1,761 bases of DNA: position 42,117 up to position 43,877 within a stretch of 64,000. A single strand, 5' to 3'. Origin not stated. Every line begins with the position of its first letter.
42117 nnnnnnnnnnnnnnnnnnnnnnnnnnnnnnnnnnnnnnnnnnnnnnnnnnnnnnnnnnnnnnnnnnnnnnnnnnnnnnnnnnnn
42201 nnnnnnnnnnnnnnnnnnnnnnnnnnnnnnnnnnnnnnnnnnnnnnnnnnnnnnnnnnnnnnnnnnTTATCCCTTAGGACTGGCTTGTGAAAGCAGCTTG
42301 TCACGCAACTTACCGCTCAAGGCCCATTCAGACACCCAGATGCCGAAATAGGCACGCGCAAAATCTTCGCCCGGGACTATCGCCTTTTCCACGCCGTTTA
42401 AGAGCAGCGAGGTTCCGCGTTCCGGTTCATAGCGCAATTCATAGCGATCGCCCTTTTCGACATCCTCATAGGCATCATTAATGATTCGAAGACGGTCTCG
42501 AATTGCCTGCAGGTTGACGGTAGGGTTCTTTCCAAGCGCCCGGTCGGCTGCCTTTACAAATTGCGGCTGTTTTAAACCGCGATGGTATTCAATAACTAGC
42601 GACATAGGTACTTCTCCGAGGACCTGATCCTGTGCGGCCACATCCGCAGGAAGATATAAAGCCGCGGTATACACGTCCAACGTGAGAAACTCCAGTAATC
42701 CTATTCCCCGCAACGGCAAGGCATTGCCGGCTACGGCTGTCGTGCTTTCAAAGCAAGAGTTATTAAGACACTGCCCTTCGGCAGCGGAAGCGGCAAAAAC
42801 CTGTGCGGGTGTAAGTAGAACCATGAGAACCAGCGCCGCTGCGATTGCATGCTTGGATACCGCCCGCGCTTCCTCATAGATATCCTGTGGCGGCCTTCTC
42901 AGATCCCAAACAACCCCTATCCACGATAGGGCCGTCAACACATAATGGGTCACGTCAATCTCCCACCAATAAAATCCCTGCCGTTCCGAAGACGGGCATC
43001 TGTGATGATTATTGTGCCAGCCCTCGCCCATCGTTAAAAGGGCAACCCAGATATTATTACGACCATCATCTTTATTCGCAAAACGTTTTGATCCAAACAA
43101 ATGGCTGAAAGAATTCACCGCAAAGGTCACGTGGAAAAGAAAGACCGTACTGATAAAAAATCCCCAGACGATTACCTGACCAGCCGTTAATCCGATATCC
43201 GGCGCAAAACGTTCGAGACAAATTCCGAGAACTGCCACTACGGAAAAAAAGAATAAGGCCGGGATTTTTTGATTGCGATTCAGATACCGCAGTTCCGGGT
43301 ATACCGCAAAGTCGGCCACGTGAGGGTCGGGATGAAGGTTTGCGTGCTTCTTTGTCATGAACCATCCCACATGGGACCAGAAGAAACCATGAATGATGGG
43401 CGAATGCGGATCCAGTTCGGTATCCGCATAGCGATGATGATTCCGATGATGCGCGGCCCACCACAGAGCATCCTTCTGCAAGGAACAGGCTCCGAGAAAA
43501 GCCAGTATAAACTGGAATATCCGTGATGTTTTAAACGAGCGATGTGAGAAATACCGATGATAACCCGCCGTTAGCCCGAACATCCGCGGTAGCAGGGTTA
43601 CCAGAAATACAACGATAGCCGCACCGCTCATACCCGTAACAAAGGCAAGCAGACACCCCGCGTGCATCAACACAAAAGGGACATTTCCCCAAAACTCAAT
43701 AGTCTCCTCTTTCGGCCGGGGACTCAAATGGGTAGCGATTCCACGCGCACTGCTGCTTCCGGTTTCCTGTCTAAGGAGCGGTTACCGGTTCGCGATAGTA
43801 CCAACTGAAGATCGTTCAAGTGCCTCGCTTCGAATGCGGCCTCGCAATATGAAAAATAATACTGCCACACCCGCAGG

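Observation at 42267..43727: Desaturase fused to a soluble CHI-like domain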

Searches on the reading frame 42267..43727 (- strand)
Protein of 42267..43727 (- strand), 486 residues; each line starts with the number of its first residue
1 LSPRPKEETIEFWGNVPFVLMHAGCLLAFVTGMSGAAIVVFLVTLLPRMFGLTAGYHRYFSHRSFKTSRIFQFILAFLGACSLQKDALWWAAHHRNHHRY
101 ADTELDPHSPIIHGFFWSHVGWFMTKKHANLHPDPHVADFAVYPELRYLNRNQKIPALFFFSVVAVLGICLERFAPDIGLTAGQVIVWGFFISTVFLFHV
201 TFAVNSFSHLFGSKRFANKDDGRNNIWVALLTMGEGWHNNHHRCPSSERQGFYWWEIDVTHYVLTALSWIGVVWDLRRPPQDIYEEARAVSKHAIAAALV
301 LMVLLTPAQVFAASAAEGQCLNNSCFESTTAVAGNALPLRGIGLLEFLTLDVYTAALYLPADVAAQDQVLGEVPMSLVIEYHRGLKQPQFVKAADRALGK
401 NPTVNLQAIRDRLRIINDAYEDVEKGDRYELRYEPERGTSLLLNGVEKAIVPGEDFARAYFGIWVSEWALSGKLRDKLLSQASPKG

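Call 4: search_protein_families(library=pfam, proteins=[window:42267-43727:-], max_evalue=0.01)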
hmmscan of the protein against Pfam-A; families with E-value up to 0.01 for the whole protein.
window:42267-43727:- (486 aa): 2 families
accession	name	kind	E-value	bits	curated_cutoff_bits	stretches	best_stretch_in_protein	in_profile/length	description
PF16036.10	Chalcone_3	-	8.3e-29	101.2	27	1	326-479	9-164/165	Chalcone isomerase-like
PF00487.30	FA_desaturase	-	1.4e-18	68.1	29.7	1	39-261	6-235/253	Fatty acid desaturase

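Call 6: find_homologous_proteins(query=window:42267-43727:-, max_evalue=0.00001)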
Query window:42267-43727:- (486 aa): 7953 proteins with E <= 0.00001 among 8000 candidates; the best 120 are listed.
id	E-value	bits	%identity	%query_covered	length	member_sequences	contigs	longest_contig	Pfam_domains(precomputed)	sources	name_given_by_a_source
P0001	0.0e+0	1088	100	96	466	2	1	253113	PF16036.11,PF00487.31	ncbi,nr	ncbi:MAG: chalcone isomerase family protein [Candidatus Omnitrophota bacterium]|nr:chalcone isomeras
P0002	5.6e-207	706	63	99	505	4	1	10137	PF16036.11,PF00487.31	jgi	jgi:stearoyl-CoA desaturase (delta-9 desaturase)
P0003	2.6e-138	480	49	98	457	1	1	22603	PF16036.11,PF00487.31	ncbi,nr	ncbi:MAG: chalcone isomerase family protein [Candidatus Omnitrophica bacterium]|nr:chalcone isomeras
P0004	6.2e-135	469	66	60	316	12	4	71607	PF00487.31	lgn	-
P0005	1.1e-132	461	66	60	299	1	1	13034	PF00487.31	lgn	-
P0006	2.6e-131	457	67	59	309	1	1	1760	PF00487.31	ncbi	-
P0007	9.5e-130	451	65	59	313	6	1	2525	PF00487.31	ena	-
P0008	1.2e-129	451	68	56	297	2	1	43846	PF00487.31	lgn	-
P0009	1.5e-129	451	65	58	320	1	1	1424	PF00487.31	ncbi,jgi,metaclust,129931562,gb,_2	metaclust:\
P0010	4.0e-129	449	63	60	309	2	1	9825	PF00487.31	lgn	-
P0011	6.8e-128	445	63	59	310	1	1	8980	PF00487.31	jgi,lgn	jgi:stearoyl-CoA desaturase (delta-9 desaturase)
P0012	7.4e-128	445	65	58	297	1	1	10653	PF00487.31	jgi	-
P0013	3.9e-127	443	66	58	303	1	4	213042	PF00487.31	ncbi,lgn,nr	ncbi:MAG: acyl-CoA desaturase [Candidatus Omnitrophica bacterium]|nr:acyl-CoA desaturase [Candidatus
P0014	7.9e-127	442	64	59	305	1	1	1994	PF00487.31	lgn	-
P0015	4.3e-126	439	62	60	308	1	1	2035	PF00487.31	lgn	-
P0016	6.1e-126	439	65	59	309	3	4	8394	PF00487.31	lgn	-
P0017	1.7e-125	437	61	59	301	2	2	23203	PF00487.31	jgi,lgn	-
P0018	8.5e-125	435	63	59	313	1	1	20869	PF00487.31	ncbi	-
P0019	1.4e-124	434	63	58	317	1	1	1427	PF00487.31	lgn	-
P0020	5.8e-124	432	63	57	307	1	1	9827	PF00487.31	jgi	jgi:stearoyl-CoA desaturase (delta-9 desaturase)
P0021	6.5e-124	432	65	58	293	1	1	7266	PF00487.31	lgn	-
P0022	1.3e-123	431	63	58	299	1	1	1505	PF00487.31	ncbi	-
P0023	2.0e-123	431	63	58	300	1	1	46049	PF00487.31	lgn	-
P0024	2.5e-123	430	63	58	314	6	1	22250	PF00487.31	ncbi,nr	ncbi:MAG: acyl-CoA desaturase [Candidatus Omnitrophica bacterium]|nr:acyl-CoA desaturase [Candidatus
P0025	2.8e-121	424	63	59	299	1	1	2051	PF00487.31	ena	-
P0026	1.1e-120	422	65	56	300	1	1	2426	PF00487.31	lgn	-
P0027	2.2e-120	421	59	60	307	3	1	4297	PF00487.31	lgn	-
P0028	1.8e-119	418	60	58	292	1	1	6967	PF00487.31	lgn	-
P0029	1.9e-119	417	60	58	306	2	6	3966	PF00487.31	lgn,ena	-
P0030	2.4e-119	417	62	58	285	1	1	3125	PF00487.31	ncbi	-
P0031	2.6e-118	414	61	58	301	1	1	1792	PF00487.31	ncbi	-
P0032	2.7e-118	414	61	58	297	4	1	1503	PF00487.31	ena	-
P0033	3.9e-118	413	59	59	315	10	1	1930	PF00487.31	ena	-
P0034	3.9e-118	413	63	55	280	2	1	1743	PF00487.31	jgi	jgi:stearoyl-CoA desaturase (delta-9 desaturase)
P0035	5.5e-117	409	62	58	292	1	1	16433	PF00487.31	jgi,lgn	-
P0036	2.3e-114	401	60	58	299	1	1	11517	PF00487.31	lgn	-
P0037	5.7e-110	386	61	54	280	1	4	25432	PF00487.31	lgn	-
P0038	2.1e-109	384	58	58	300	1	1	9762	PF00487.31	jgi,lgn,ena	-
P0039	3.9e-109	383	55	59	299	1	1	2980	PF00487.31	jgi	-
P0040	6.3e-109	383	54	61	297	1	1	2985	PF00487.31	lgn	-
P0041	1.4e-107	378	57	58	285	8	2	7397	PF00487.31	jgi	jgi:stearoyl-CoA desaturase (Delta-9 desaturase)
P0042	2.3e-107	378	56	58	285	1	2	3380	PF00487.31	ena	-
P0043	2.3e-107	378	56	58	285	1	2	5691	PF00487.31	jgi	-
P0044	3.7e-107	377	56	59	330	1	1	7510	PF00487.31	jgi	jgi:stearoyl-CoA desaturase (delta-9 desaturase)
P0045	4.4e-107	377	57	59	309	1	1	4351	PF00487.31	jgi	jgi:stearoyl-CoA desaturase (Delta-9 desaturase)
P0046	4.5e-107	377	55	60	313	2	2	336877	PF00487.31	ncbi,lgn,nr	ncbi:MAG: acyl-CoA desaturase [Candidatus Omnitrophica bacterium]|nr:hypothetical protein [bacterium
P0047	5.5e-107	376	55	59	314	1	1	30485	PF00487.31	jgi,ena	-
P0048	9.9e-107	376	53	60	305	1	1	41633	PF00487.31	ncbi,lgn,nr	ncbi:MAG: acyl-CoA desaturase [Scytonema sp. RU_4_4]|nr:acyl-CoA desaturase [Scytonema sp. RU_4_4]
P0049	1.2e-106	375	57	56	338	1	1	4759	PF00487.31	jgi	jgi:stearoyl-CoA desaturase (Delta-9 desaturase)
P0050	1.5e-106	375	55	58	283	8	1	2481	PF00487.31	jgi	jgi:stearoyl-CoA desaturase (Delta-9 desaturase)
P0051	1.6e-106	375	56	58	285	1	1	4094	PF00487.31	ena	-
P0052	1.6e-106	375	56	58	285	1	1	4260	PF00487.31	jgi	-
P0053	1.9e-106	375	54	61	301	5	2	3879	PF00487.31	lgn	-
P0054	3.1e-106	374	57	56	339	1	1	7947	PF00487.31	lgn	-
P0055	5.9e-106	373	53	58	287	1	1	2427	PF00487.31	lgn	-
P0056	8.1e-106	373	57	58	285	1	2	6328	PF00487.31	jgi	jgi:stearoyl-CoA desaturase (Delta-9 desaturase)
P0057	8.1e-106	373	54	58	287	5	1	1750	PF00487.31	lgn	-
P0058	9.0e-106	372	56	58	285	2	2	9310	PF00487.31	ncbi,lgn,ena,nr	ncbi:MAG TPA: acyl-CoA desaturase [Blastocatellia bacterium]|nr:acyl-CoA desaturase [Blastocatellia 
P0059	9.5e-106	372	53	60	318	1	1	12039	PF00487.31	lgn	-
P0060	1.2e-105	372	55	58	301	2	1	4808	PF00487.31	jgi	jgi:stearoyl-CoA desaturase (delta-9 desaturase)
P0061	1.3e-105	372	56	57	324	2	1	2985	PF00487.31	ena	-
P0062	1.5e-105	372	57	57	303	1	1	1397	PF00487.31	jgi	jgi:stearoyl-CoA desaturase (delta-9 desaturase)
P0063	2.1e-105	371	53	58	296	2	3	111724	PF00487.31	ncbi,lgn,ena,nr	ncbi:acyl-CoA desaturase [bacterium]|nr:acyl-CoA desaturase [bacterium] MCP5463002.1 acyl-CoA desatu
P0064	2.5e-105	371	56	58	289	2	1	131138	PF00487.31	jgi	-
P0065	2.9e-105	371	53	60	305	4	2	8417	PF00487.31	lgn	-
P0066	3.4e-105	371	53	58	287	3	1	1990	PF00487.31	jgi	jgi:stearoyl-CoA desaturase (Delta-9 desaturase)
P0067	4.7e-105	370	57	58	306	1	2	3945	PF00487.31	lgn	-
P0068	5.5e-105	370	56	56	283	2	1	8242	PF00487.31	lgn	-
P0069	6.6e-105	370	54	60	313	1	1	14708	PF00487.31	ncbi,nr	ncbi:MAG: acyl-CoA desaturase [Acidobacteria bacterium]|nr:acyl-CoA desaturase [Acidobacteriota bact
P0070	8.0e-105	369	55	60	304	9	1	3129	PF00487.31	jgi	-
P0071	1.0e-104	369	55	58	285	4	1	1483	PF00487.31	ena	-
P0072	1.1e-104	369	55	59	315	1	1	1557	PF00487.31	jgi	jgi:stearoyl-CoA desaturase (Delta-9 desaturase)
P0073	1.2e-104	369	53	59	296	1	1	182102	PF00487.31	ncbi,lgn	-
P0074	1.3e-104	369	54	60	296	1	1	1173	PF00487.31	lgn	-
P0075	1.3e-104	369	53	59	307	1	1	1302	PF00487.31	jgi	jgi:stearoyl-CoA desaturase (delta-9 desaturase)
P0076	1.4e-104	368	55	57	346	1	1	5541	PF00487.31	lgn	-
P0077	1.5e-104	368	53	59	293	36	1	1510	PF00487.31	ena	-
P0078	1.5e-104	368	56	56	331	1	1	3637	PF00487.31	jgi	jgi:stearoyl-CoA desaturase (delta-9 desaturase)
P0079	2.0e-104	368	55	59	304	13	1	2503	PF00487.31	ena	-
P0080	2.1e-104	368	53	60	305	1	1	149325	PF00487.31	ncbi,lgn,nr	ncbi:MAG: fatty acid desaturase [Aulosira sp. DedQUE10]|nr:fatty acid desaturase [Aulosira sp. DedQU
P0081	2.3e-104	368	55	59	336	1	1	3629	PF00487.31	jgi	jgi:stearoyl-CoA desaturase (delta-9 desaturase)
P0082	2.7e-104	368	55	59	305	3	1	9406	PF00487.31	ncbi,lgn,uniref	ncbi:acyl-CoA desaturase [Pelatocladus sp. BLCC-F211]|uniref:acyl-CoA desaturase n=1 Tax=Pelatocladu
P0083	3.2e-104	367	55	58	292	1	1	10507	PF00487.31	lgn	-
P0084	5.5e-104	367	52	58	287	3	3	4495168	PF00487.31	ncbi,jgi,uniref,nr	ncbi:acyl-CoA desaturase [Anabaenopsis elenkinii]|jgi:stearoyl-CoA desaturase (delta-9 desaturase)|u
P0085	5.8e-104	366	56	56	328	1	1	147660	PF00487.31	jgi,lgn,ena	-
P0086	8.3e-104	366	54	60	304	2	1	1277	PF00487.31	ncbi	-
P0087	8.6e-104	366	57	57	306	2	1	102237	PF00487.31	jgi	-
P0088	9.5e-104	366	55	59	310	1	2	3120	PF00487.31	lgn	-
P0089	1.1e-103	365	56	58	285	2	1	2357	PF00487.31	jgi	-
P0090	1.2e-103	365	54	60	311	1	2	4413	PF00487.31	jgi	jgi:stearoyl-CoA desaturase (delta-9 desaturase)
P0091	1.3e-103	365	53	60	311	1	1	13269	PF00487.31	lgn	-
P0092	1.4e-103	365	55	58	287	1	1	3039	PF00487.31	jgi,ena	-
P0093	1.5e-103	365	56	58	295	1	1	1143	PF00487.31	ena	-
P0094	1.6e-103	365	56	57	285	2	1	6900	PF00487.31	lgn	-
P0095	1.6e-103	365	55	58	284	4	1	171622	PF00487.31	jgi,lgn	-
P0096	1.7e-103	365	57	58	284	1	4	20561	PF00487.31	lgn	-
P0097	1.9e-103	365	54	62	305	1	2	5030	PF00487.31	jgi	-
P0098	2.1e-103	365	55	59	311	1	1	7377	PF00487.31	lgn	-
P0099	3.5e-103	364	55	59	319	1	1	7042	PF00487.31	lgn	-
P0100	4.1e-103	364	55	57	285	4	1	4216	PF00487.31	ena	-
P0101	4.7e-103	363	54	58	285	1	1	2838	PF00487.31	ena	-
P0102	6.0e-103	363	56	57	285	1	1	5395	PF00487.31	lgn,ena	-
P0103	7.8e-103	363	54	60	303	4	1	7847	PF00487.31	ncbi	-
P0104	8.6e-103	363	53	59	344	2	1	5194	PF00487.31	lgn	-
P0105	9.0e-103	362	52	60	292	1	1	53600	PF00487.31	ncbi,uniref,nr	ncbi:acyl-CoA desaturase [Oculatella sp. LEGE 06141]|uniref:acyl-CoA desaturase n=1 Tax=Oculatella s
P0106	9.5e-103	362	55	59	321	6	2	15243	PF00487.31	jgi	jgi:stearoyl-CoA desaturase (delta-9 desaturase)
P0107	9.8e-103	362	53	59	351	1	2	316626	PF00487.31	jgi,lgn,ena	-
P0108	9.9e-103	362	54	58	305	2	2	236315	PF00487.31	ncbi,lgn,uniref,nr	ncbi:fatty acid desaturase [Nostoc sp. 106C]|uniref:acyl-CoA desaturase n=1 Tax=Nostoc sp. 106C TaxI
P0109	1.0e-102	362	54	60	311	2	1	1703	PF00487.31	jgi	-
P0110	1.3e-102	362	54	59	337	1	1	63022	PF00487.31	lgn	-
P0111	1.3e-102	362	51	60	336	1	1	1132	PF00487.31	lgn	-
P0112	1.5e-102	362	52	62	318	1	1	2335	PF00487.31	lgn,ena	-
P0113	1.7e-102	362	54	58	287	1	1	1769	PF00487.31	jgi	jgi:stearoyl-CoA desaturase (Delta-9 desaturase)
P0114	1.9e-102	361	56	58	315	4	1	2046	PF00487.31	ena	-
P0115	2.8e-102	361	53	58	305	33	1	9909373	PF00487.31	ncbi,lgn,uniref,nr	ncbi:DesC1 protein [Calothrix sp. NIES-2100]|uniref:acyl-CoA desaturase n=1 Tax=Calothrix sp. NIES-2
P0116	3.0e-102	361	54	58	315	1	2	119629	PF00487.31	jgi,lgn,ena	jgi:stearoyl-CoA desaturase (delta-9 desaturase)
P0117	3.5e-102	361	54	59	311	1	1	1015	PF00487.31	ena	-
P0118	3.5e-102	361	54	59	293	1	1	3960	PF00487.31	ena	-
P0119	3.9e-102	360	56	58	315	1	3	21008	PF00487.31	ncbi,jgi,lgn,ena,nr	ncbi:MAG TPA: acyl-CoA desaturase [Bryobacteraceae bacterium]|nr:acyl-CoA desaturase [Bryobacteracea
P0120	4.3e-102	360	52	59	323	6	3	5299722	PF00487.31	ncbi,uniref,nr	ncbi:acyl-CoA desaturase [Gloeocapsopsis dulcis]|uniref:Acyl-CoA desaturase n=1 Tax=Gloeocapsopsis d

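Call 26: predict_structure(alignment_id=A1)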
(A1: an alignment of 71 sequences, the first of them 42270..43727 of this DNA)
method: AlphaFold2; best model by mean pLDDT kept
length: 486 residues; sequences in the alignment: 71
mean_pLDDT: 84.2   pTM: 0.64
mean pLDDT of the five models: 84.2, 83.7, 82.3, 81.4, 81.2
residues with pLDDT >= 90: 260; 70-90: 142; 50-70: 46; < 50: 38
segments of 3 or more residues with pLDDT < 50: 238-240, 309-324, 330-333, 341-350, 484-486
pLDDT, mean of each block of 10 residues (from residue 1): 79 93 98 98 96 80 81 94 90 86 89 91 91 92 94 95 98 98 98 95 86 80 83 62 62 81 94 89 87 87 63 36 50 51 45 74 66 88 91 95 97 98 95 96 97 97 93 85 50
secondary structure, 60 per line:
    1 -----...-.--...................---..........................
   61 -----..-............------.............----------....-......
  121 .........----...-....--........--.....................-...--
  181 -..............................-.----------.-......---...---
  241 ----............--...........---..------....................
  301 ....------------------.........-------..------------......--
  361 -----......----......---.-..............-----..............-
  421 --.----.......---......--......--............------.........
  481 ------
elements in order: H13-31 H35-60 H69-80 H87-99 H110-113 H115-124 H126-129 H138-141 H144-151 H154-174 H182-211 H226-231 H245-256 H259-269 H281-304 H323-331 E353-358 H366-371 E376-381 H387-400 H406-419 E428-434 E438-443 E446-451 H454-465 H472-480

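Call 35: search_protein_families(library=ncbifam, proteins=[window:42267-43727:-], max_evalue=0.00001)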
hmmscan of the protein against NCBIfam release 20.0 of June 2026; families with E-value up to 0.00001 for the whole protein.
window:42267-43727:- (486 aa): 1 family
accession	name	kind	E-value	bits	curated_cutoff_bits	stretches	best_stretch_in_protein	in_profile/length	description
NF049918.1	DesA_fam_desat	equivalog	1.8e-19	70.2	400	1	38-299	11-263/385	DesA family fatty acid desaturase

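Call 36: find_encoding_contigs(protein=P0002, flank=10000, max_places=3)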
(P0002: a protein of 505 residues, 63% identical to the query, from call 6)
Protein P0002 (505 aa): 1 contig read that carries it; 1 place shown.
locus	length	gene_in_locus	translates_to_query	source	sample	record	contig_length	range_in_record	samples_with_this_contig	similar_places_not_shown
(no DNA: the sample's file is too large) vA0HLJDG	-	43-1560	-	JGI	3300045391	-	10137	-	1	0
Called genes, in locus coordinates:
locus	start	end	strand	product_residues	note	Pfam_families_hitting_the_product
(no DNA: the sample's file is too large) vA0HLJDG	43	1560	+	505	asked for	PF00487:FA_desaturase, PF16036:Chalcone_3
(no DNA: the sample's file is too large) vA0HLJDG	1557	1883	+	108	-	PF07343:DUF1475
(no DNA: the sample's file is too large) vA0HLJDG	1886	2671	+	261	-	PF06966:DUF1295, PF02544:Steroid_dh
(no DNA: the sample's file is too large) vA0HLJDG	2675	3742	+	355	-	PF02353:CMAS, PF05175:MTS, PF13489:Methyltransf_23, PF03848:TehB (weak), PF08241:Methyltransf_11, PF08242:Methyltransf_12, PF13649:Methyltransf_25, PF13847:Methyltransf_31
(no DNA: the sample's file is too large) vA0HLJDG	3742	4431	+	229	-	PF09335:VTT_dom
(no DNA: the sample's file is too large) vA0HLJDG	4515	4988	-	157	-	-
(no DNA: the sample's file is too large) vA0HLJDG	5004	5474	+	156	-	PF00190:Cupin_1 (faint), PF07883:Cupin_2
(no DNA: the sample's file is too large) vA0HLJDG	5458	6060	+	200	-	-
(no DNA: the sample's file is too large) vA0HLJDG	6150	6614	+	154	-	PF01047:MarR (weak), PF12802:MarR_2, PF25212:HVO_A0114 (weak), PF12840:HTH_20 (weak)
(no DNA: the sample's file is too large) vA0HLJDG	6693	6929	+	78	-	-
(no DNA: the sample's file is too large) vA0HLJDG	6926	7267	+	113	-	-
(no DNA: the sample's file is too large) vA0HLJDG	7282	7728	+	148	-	-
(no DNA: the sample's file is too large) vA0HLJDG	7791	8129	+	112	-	-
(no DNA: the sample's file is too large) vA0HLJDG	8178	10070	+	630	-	PF19363:DUF5939, PF00211:Guanylate_cyc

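Call 37: find_encoding_contigs(protein=P0003, flank=10000, max_places=3)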
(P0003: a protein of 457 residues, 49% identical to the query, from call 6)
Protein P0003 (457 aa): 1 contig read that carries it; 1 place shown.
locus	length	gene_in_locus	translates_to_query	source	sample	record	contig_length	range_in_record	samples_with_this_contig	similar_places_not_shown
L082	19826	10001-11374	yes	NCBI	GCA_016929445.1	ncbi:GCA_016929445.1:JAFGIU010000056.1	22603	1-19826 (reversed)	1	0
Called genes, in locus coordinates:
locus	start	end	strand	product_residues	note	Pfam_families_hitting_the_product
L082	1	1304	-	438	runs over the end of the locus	PF00285:Citrate_synt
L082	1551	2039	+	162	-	PF13302:Acetyltransf_3, PF00583:Acetyltransf_1, PF13523:Acetyltransf_8 (weak), PF13673:Acetyltransf_10, PF13508:Acetyltransf_7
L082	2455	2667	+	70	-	PF15919:HicB_lk_antitox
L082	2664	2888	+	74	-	PF07927:HicA_toxin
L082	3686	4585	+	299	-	PF00989:PAS, PF08448:PAS_4, PF13426:PAS_9, PF08447:PAS_3, PF00196:GerE (weak)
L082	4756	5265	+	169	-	PF00578:AhpC-TSA (weak), PF08534:Redoxin (faint), PF00255:GSHPx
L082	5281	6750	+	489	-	PF01370:Epimerase, PF05368:NmrA, PF13460:NAD_binding_10, PF11066:DUF2867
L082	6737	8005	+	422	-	PF01266:DAO (weak), PF07992:Pyr_redox_2 (faint), PF13450:NAD_binding_8, PF01593:Amino_oxidase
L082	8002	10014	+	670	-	PF07103:DUF1365, PF02353:CMAS, PF13489:Methyltransf_23, PF01728:FtsJ (weak), PF13847:Methyltransf_31 (weak), PF08241:Methyltransf_11, PF08242:Methyltransf_12, PF13649:Methyltransf_25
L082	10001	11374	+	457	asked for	PF00487:FA_desaturase, PF16036:Chalcone_3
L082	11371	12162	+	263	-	PF06966:DUF1295, PF02544:Steroid_dh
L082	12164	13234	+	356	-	PF01135:PCMT (weak), PF02353:CMAS, PF05175:MTS, PF13489:Methyltransf_23, PF08241:Methyltransf_11, PF08242:Methyltransf_12, PF13649:Methyltransf_25, PF13847:Methyltransf_31, +2 more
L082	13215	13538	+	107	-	PF03073:TspO_MBR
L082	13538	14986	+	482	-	PF00875:DNA_photolyase, PF03441:FAD_binding_7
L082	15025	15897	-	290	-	PF00126:HTH_1, PF03466:LysR_substrate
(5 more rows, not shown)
